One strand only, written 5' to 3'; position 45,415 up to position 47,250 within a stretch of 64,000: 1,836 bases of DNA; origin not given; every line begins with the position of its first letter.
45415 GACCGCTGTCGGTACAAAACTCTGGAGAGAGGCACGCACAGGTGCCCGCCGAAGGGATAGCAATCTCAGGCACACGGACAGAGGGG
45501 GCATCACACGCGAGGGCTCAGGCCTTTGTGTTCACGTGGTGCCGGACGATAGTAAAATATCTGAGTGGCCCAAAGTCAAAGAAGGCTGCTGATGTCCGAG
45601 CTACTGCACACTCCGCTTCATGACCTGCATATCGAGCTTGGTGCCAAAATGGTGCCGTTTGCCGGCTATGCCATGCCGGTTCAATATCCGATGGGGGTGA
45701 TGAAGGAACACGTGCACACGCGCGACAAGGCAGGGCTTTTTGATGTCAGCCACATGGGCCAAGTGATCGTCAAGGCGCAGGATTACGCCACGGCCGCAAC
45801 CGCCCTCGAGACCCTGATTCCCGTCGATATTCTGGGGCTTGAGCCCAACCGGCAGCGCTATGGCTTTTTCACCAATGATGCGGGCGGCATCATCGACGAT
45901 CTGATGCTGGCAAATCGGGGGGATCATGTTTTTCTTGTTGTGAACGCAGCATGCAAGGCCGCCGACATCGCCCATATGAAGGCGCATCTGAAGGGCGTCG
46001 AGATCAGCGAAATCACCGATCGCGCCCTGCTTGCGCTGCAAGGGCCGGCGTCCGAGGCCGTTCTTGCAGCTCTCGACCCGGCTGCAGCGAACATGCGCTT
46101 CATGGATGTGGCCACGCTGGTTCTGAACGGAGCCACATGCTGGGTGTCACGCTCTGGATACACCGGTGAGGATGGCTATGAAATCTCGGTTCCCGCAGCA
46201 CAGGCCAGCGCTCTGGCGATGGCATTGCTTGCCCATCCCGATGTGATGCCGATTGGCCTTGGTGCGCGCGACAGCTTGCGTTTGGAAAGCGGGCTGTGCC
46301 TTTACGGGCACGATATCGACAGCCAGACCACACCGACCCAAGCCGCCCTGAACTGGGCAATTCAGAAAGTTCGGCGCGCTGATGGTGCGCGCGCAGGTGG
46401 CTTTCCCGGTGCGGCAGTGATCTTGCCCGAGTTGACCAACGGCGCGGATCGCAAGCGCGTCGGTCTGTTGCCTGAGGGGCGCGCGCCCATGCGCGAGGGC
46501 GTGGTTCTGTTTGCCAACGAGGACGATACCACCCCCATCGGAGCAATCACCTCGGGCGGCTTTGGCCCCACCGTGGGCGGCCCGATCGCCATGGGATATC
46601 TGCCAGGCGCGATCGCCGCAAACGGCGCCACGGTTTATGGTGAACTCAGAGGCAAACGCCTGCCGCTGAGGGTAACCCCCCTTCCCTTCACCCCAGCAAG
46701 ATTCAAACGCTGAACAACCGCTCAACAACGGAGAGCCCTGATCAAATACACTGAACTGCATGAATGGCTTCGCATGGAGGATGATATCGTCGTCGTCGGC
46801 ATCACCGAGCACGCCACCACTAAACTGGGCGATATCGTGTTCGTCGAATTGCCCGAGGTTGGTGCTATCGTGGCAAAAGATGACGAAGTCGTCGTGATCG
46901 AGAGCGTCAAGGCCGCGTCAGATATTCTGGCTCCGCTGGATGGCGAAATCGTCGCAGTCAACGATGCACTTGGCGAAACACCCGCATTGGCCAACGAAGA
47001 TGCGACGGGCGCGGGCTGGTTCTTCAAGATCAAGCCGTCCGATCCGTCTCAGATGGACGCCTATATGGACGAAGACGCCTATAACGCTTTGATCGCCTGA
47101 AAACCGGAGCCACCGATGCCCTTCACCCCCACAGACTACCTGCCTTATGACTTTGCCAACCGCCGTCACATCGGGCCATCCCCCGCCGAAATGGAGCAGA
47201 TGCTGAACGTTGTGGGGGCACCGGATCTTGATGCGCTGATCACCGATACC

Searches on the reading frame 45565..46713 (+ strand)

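Call 6: search_protein_families(library=pfam, proteins=[window:45565-46713:+])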
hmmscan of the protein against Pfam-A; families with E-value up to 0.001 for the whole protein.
window:45565-46713:+ (382 aa): 2 families
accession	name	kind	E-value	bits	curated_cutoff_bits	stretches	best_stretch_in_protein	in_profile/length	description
PF01571.26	GCV_T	-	1.5e-79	267.3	25.6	1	18-265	1-255/255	Aminomethyltransferase folate-binding domain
PF08669.17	GCV_T_C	-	5.1e-18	65.2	25.9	1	296-375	1-78/80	Glycine cleavage T-protein C-terminal barrel domain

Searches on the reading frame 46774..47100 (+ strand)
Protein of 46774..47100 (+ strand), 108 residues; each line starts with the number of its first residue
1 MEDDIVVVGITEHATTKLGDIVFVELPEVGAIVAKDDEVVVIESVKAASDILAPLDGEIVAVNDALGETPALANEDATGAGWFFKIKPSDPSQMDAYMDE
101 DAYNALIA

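Call 6: search_protein_families(library=pfam, proteins=[window:46774-47100:+])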
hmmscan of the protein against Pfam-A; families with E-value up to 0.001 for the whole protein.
window:46774-47100:+ (108 aa): 2 families
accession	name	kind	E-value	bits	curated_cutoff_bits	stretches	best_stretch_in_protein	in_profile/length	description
PF01597.25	GCV_H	-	7.4e-35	119.9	22.2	1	2-106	14-118/122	Glycine cleavage H-protein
PF00364.28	Biotin_lipoyl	-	0.00079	19.6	22.1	0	28-68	22-62/73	Biotin-requiring enzyme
